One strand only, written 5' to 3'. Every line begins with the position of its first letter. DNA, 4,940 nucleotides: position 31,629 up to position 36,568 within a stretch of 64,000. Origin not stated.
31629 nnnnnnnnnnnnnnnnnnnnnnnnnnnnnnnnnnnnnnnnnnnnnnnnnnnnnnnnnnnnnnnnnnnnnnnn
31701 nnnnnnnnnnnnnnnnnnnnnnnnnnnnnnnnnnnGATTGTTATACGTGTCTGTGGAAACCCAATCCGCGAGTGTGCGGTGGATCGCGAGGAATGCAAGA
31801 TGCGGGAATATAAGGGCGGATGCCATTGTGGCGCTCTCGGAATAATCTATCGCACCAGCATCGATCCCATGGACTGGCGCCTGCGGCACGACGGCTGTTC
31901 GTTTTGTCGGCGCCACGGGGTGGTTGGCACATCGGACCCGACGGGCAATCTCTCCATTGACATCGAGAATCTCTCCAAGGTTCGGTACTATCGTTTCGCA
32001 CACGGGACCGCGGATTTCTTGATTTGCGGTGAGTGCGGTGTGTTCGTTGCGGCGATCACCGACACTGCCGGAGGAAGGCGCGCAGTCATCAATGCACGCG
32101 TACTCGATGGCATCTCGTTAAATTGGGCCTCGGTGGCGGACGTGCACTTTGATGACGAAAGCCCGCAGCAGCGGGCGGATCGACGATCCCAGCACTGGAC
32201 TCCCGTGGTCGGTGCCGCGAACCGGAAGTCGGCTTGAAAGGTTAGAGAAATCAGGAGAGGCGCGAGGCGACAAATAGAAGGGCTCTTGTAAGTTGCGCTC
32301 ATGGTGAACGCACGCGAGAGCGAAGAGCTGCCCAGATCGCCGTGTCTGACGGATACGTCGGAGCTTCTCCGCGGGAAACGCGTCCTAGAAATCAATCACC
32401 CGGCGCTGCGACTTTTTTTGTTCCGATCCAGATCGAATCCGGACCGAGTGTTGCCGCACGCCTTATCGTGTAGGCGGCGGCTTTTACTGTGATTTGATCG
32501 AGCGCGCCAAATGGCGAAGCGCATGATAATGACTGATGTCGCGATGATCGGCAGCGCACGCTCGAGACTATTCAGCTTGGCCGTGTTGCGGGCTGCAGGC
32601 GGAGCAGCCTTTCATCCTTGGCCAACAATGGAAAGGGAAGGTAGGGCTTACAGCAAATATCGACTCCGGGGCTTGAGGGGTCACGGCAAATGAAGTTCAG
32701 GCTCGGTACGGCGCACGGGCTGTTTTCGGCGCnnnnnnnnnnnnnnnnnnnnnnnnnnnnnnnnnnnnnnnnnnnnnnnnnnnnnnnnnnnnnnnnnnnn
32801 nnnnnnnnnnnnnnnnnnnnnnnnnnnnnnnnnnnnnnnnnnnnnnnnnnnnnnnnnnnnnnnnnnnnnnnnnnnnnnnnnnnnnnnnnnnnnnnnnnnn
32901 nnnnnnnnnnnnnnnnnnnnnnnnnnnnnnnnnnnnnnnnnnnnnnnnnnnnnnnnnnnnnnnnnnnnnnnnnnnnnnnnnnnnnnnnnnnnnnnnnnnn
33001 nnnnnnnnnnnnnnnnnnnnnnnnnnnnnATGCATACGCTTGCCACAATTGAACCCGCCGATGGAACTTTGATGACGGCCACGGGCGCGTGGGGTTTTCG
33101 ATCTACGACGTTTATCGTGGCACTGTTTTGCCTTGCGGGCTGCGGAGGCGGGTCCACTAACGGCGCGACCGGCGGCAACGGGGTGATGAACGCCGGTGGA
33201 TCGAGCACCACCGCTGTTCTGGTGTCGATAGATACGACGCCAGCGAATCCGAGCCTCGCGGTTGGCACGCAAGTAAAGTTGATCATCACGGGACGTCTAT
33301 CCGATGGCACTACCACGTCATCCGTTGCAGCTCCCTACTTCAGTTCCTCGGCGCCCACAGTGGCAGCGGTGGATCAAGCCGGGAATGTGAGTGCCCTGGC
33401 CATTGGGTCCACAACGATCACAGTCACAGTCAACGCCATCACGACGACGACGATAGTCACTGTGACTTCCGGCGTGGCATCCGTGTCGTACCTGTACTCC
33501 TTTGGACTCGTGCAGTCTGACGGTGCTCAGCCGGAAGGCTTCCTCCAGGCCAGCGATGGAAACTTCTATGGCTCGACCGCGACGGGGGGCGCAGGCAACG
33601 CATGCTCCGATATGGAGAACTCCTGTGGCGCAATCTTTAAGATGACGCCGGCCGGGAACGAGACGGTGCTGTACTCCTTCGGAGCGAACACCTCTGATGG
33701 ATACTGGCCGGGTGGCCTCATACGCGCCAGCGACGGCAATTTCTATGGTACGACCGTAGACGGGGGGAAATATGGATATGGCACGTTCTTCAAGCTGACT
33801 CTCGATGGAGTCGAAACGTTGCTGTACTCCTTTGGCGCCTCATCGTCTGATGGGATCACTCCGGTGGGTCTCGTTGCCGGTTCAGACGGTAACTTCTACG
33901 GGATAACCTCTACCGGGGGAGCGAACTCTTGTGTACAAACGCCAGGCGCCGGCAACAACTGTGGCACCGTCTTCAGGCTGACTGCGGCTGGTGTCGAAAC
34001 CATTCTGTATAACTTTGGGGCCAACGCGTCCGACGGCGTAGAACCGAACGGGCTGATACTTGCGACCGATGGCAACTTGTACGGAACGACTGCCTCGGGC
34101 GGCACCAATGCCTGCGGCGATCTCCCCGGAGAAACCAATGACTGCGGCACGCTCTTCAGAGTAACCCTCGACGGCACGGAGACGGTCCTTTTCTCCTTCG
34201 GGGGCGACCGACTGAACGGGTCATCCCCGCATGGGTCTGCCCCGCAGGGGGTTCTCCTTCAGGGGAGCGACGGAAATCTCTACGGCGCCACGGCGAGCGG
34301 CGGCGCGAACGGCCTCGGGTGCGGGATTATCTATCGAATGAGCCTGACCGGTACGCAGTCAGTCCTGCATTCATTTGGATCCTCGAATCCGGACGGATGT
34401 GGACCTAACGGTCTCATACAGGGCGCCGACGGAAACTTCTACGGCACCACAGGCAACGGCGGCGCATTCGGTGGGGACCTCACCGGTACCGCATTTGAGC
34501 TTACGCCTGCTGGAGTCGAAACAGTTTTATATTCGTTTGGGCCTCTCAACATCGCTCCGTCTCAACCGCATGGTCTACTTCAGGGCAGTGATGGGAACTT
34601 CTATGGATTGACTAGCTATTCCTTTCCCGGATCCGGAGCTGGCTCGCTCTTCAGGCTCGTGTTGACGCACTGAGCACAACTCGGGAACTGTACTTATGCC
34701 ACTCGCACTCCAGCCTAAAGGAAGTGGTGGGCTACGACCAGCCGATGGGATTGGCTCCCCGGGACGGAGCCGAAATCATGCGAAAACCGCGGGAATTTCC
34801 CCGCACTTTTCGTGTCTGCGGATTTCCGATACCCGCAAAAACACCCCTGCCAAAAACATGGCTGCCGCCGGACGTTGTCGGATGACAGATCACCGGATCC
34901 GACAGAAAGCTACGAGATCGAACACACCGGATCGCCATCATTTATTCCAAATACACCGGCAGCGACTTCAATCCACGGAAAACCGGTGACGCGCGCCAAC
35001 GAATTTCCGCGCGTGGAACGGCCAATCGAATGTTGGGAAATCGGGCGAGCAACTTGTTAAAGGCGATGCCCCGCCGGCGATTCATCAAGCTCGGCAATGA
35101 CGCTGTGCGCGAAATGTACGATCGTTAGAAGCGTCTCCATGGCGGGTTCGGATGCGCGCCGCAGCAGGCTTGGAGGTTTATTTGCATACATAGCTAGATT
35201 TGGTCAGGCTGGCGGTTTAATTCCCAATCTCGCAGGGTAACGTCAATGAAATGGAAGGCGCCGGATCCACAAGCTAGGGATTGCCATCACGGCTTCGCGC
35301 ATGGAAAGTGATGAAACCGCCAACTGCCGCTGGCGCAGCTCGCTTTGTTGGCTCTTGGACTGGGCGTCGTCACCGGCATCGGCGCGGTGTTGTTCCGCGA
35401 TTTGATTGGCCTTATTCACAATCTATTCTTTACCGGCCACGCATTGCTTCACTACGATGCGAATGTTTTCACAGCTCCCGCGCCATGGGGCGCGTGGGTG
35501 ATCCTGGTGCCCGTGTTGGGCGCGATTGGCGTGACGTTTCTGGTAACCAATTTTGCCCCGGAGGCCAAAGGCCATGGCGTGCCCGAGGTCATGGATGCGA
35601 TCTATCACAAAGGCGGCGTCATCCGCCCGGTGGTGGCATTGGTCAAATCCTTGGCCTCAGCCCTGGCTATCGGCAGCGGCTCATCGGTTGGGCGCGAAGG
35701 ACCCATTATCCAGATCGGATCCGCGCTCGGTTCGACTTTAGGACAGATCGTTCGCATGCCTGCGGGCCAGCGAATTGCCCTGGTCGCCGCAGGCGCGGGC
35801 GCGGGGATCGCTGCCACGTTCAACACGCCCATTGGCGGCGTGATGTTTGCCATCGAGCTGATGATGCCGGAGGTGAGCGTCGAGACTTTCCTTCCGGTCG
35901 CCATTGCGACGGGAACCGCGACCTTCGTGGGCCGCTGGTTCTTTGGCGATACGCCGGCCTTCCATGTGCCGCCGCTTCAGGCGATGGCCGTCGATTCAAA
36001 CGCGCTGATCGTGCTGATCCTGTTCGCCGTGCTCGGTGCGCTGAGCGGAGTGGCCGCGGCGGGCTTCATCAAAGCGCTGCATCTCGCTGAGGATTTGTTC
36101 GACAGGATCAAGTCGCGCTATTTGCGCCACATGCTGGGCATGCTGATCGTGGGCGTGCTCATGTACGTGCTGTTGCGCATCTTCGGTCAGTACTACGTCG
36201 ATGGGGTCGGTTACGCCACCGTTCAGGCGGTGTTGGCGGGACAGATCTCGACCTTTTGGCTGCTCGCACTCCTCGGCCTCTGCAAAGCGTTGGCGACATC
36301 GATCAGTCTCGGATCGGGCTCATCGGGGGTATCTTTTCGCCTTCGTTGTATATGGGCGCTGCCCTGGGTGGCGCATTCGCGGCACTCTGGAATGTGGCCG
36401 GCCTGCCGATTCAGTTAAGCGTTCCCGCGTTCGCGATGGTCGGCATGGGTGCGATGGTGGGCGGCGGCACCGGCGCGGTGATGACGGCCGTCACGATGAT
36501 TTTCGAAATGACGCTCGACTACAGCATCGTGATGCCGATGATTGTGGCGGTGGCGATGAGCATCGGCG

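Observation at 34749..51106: Four direct copies of the tRNA-Asn 3' end: serial island accretion spanning 16 kb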

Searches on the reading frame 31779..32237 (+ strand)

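Call 52: search_protein_families(library=pfam, proteins=[window:31779-32237:+], max_evalue=0.001)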
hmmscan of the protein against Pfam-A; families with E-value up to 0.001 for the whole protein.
window:31779-32237:+ (152 aa): 1 family
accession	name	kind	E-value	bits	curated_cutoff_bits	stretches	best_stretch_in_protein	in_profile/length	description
PF04828.22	GFA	-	6.7e-05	23.4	24.3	1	11-116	2-105/115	Glutathione-dependent formaldehyde-activating enzyme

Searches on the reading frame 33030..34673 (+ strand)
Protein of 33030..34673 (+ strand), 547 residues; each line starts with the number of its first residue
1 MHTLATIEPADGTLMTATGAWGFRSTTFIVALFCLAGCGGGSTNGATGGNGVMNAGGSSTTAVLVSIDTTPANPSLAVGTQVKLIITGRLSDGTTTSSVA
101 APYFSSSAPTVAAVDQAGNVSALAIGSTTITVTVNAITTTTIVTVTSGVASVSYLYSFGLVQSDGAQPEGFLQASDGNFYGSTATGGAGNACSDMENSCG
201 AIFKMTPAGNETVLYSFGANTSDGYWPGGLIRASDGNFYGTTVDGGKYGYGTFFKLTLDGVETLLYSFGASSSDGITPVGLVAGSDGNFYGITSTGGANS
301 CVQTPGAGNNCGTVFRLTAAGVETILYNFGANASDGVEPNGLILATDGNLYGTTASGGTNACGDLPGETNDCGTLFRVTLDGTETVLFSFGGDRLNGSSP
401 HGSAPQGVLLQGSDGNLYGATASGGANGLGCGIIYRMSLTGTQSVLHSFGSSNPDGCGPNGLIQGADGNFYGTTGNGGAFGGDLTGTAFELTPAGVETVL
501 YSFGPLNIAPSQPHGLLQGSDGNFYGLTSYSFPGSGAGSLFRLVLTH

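Call 9: search_protein_families(library=pfam, proteins=[window:33030-34673:+], max_evalue=0.01)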
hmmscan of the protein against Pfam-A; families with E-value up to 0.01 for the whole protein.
window:33030-34673:+ (547 aa): 1 family
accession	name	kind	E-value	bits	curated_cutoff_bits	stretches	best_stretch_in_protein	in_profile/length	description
PF02368.24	Big_2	-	5.6e-10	39.5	22.8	1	66-145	4-79/79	Bacterial Ig-like domain (group 2)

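Call 50: find_encoding_contigs(protein=window:33030-34673:+, flank=10000, max_places=6)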
Protein window:33030-34673:+ (547 aa): no gene with exactly this product is on record in the collection.

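Call 53: find_homologous_proteins(query=window:33030-34673:+, max_evalue=1e-20)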
Query window:33030-34673:+ (547 aa): 7915 proteins with E <= 1e-20 among 8000 candidates; the best 120 are listed.
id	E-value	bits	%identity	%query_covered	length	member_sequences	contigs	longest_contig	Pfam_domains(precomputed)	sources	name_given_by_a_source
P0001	0.0e+0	1012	88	95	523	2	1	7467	PF02368.25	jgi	jgi:uncharacterized repeat protein (TIGR03803 family)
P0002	9.0e-220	749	72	88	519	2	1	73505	PF02368.25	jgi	jgi:uncharacterized repeat protein (TIGR03803 family)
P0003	3.0e-192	658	66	89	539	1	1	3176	PF02368.25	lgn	-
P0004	1.9e-186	639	47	75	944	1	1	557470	-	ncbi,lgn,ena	-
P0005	3.3e-185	635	47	71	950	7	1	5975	PF14289.12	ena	-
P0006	9.9e-184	630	43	70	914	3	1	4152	-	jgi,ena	jgi:uncharacterized repeat protein (TIGR03803 family)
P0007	3.9e-178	612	48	73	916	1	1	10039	PF14289.12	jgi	jgi:uncharacterized repeat protein (TIGR03803 family)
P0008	1.4e-177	610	47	74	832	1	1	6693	-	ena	-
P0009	5.8e-177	608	45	70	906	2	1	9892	-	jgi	jgi:uncharacterized repeat protein (TIGR03803 family)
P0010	1.5e-174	600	48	70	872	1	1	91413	-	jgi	jgi:uncharacterized repeat protein (TIGR03803 family)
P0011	3.8e-174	598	49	73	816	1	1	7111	-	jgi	jgi:uncharacterized repeat protein (TIGR03803 family)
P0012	1.3e-173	597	42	69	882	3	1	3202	PF14289.12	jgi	jgi:uncharacterized repeat protein (TIGR03803 family)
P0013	3.6e-169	582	43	71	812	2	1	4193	-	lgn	-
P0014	4.6e-167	575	42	70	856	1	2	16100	-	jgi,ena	jgi:uncharacterized repeat protein (TIGR03803 family)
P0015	3.8e-164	565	48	71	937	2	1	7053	-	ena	-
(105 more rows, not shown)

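Call 54: find_encoding_contigs(protein=P0001, flank=10000, max_places=4)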
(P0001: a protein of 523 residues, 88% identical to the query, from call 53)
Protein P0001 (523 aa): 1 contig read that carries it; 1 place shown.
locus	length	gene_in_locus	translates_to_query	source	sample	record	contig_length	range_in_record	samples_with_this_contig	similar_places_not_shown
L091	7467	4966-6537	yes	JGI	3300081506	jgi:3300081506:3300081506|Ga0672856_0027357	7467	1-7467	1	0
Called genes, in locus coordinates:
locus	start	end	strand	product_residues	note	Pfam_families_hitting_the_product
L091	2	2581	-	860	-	?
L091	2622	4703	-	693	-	PF22848:ASD1_dom, PF06964:Alpha-L-AF_C (weak)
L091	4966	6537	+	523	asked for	PF02368:Big_2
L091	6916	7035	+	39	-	-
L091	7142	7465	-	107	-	?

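Call 55: find_encoding_contigs(protein=P0002, flank=10000, max_places=4)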
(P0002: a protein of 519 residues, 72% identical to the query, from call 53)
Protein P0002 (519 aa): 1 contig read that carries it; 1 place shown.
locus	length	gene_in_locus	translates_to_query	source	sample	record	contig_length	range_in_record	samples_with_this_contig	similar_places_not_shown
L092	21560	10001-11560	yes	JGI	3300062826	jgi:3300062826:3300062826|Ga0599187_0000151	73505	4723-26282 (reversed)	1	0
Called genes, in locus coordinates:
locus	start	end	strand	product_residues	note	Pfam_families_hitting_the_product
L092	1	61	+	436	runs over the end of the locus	PF01244:Peptidase_M19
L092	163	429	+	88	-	PF01258:zf-dskA_traR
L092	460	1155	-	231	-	PF00702:Hydrolase, PF13419:HAD_2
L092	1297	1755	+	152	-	PF04173:DoxD (faint), PF07291:MauE (weak), PF07681:DoxX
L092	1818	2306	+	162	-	PF04828:GFA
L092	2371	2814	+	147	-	PF01381:HTH_3 (weak), PF13443:HTH_26 (weak)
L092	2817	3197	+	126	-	PF01381:HTH_3 (weak)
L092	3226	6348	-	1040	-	PF03714:PUD, PF17967:Pullulanase_N2, PF02922:CBM_48 (weak), PF11852:Pullul_strch_C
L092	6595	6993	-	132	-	-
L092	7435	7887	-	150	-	PF10387:DUF2442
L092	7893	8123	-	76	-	PF13711:DUF4160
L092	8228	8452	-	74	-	-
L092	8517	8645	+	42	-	-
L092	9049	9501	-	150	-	-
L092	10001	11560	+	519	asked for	PF02368:Big_2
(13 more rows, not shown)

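Call 97: search_protein_families(library=ncbifam, proteins=[window:33030-34673:+], max_evalue=0.00001)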
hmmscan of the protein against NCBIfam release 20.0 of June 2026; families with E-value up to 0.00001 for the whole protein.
window:33030-34673:+ (547 aa): 1 family
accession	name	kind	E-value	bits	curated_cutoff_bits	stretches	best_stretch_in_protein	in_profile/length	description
TIGR03803.2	Gloeo_Verruco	domain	7e-89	291.4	44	6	402-452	1-49/50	choice-of-anchor tandem repeat GloVer-containing protein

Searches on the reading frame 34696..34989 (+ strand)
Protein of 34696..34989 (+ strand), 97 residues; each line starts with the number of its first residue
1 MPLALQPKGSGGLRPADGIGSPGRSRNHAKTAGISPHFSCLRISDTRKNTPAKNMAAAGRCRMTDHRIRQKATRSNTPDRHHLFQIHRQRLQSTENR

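Call 9: search_protein_families(library=pfam, proteins=[window:34696-34989:+], max_evalue=0.01)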
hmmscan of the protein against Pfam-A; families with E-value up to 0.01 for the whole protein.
window:34696-34989:+ (97 aa): 0 families

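Call 108: search_protein_families(library=phrogs, proteins=[window:34696-34989:+], max_evalue=0.01)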
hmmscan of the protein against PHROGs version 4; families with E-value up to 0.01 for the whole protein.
window:34696-34989:+ (97 aa): 0 families

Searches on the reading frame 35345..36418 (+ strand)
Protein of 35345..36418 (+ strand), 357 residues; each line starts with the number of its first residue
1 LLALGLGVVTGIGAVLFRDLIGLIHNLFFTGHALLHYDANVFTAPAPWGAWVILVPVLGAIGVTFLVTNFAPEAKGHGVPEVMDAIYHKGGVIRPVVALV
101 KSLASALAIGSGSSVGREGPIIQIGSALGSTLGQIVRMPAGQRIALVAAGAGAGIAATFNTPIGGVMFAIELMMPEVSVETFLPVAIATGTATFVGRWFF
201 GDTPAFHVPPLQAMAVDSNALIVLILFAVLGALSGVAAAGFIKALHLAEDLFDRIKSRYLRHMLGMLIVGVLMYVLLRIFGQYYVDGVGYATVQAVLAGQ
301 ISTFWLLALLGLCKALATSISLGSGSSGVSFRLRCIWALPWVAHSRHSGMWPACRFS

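Call 9: search_protein_families(library=pfam, proteins=[window:35345-36418:+], max_evalue=0.01)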
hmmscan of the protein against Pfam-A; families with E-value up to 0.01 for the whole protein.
window:35345-36418:+ (357 aa): 1 family
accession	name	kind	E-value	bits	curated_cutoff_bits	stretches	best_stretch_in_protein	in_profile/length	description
PF00654.25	Voltage_CLC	-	9e-63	213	24.8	1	61-328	3-263/346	Voltage gated chloride channel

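Call 85: find_homologous_proteins(query=window:35345-36418:+, max_evalue=1e-60)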
Query window:35345-36418:+ (357 aa): 7542 proteins with E <= 1e-60 among 8000 candidates; the best 120 are listed.
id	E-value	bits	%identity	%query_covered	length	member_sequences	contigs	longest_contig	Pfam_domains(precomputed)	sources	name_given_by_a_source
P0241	2.8e-195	667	97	92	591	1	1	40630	PF00654.26,PF00571.34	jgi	jgi:chloride channel protein, CIC family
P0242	4.2e-195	666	97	92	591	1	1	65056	PF00654.26,PF00571.34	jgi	jgi:CIC family chloride channel protein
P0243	5.7e-195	666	97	92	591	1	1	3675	PF00654.26,PF00571.34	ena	-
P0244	9.9e-195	665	97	92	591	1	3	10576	PF00654.26,PF00571.34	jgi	jgi:CIC family chloride channel protein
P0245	1.5e-194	664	97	92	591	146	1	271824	PF00654.26,PF00571.34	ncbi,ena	-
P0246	1.7e-194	664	97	92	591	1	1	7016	PF00654.26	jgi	jgi:chloride channel protein, CIC family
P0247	6.0e-194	662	96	89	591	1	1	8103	PF00654.26,PF00571.34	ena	-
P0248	7.3e-194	662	96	92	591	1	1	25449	PF00654.26,PF00571.34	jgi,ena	jgi:CIC family chloride channel protein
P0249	7.4e-194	662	96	92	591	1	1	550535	PF00654.26,PF00571.34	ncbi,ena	-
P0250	7.6e-194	662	96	89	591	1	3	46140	PF00654.26,PF00571.34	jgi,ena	-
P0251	9.5e-194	662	96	92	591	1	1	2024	PF00654.26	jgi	jgi:chloride channel protein, CIC family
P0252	1.1e-193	662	96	89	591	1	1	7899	PF00654.26,PF00571.34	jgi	-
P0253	1.3e-193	661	96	92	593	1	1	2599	PF00654.26,PF00571.34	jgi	jgi:chloride channel protein, CIC family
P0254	1.5e-193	661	96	92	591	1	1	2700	PF00654.26,PF00571.34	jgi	jgi:chloride channel protein, CIC family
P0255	1.6e-193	661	96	92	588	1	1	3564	PF00654.26,PF00571.34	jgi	jgi:chloride channel protein, CIC family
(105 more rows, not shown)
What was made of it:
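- On Horizontally acquired island cargo (ClC/GH3): The closest ClC homologues are all within Steroidobacteraceae where named (call 85).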

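Call 86: find_encoding_contigs(protein=P0245, flank=10000, max_places=3)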
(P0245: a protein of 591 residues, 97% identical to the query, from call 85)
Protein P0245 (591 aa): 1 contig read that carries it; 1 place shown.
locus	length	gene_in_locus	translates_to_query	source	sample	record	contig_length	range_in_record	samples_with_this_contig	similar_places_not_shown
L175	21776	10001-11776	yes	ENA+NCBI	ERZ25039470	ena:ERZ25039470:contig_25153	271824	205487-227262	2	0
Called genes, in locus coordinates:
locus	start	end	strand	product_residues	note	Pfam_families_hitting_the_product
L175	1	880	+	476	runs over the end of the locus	PF02321:OEP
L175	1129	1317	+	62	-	-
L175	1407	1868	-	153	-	-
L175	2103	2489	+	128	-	-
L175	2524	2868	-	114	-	PF02452:PemK_toxin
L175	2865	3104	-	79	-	-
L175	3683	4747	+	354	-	-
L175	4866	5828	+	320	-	PF14534:DUF4440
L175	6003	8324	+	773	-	PF13428:TPR_14 (faint), PF13676:TIR_2, PF23914:TPR_CcmH_CycH (faint), PF07719:TPR_2 (faint), PF13414:TPR_11 (faint), PF13431:TPR_17 (faint), PF13371:TPR_9 (faint)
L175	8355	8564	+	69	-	-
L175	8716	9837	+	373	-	PF00999:Na_H_Exchanger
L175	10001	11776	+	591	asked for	PF00654:Voltage_CLC, PF00571:CBS (faint)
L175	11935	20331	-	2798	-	PF14522:Cytochrome_C7 (faint), PF14537:Cytochrom_c3_2 (faint), PF22113:Mtrc-MtrF_II-IV_dom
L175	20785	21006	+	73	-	-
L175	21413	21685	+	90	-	PF03693:ParD_antitoxin (weak), PF01402:RHH_1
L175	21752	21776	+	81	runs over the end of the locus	PF05016:ParE_toxin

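Call 87: find_encoding_contigs(protein=P0249, flank=10000, max_places=3)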
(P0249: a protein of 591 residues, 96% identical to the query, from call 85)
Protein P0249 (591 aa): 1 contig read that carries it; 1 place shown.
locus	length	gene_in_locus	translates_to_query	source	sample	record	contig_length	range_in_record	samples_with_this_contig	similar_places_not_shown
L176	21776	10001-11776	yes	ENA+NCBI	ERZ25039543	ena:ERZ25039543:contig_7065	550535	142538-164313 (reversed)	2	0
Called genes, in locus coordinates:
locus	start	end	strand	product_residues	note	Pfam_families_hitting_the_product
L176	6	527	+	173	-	PF00186:DHFR_1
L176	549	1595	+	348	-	PF08240:ADH_N, PF00107:ADH_zinc_N, PF13602:ADH_zinc_N_2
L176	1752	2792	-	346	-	PF02635:DsrE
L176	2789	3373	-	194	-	PF00440:TetR_N, PF16859:TetR_C_11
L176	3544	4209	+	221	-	-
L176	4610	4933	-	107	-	PF11839:Alanine_zipper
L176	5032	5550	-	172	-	PF22381:Staph_reg_Sar_Rot (weak), PF12802:MarR_2, PF01047:MarR, PF01325:Fe_dep_repress (faint), PF13463:HTH_27 (weak), PF13412:HTH_24 (weak)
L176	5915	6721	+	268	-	-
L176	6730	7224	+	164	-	PF12802:MarR_2, PF22381:Staph_reg_Sar_Rot (weak), PF01047:MarR, PF13463:HTH_27 (weak)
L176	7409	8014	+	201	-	-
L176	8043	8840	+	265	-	PF00378:ECH_1, PF16113:ECH_2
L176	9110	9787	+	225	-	-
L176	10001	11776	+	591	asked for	PF00654:Voltage_CLC, PF00571:CBS (faint)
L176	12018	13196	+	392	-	PF00999:Na_H_Exchanger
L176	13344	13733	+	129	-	PF01124:MAPEG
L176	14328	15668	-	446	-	PF01494:FAD_binding_3, PF13450:NAD_binding_8 (faint)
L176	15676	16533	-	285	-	PF00266:Aminotran_5 (weak), PF22580:KYNU_C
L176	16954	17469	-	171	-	PF06052:3-HAO, PF07883:Cupin_2 (weak)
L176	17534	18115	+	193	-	-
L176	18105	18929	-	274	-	PF00149:Metallophos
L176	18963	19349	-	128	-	PF04379:DUF525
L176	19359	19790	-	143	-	PF00582:Usp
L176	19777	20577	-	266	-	PF00398:RrnaAD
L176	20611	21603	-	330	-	PF04166:PdxA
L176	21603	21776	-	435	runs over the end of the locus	PF13623:SurA_N_2, PF13624:SurA_N_3, PF09312:SurA_N, PF13145:Rotamase_2, PF13616:Rotamase_3, PF00639:Rotamase, PF13616:Rotamase_3, PF00639:Rotamase, +1 more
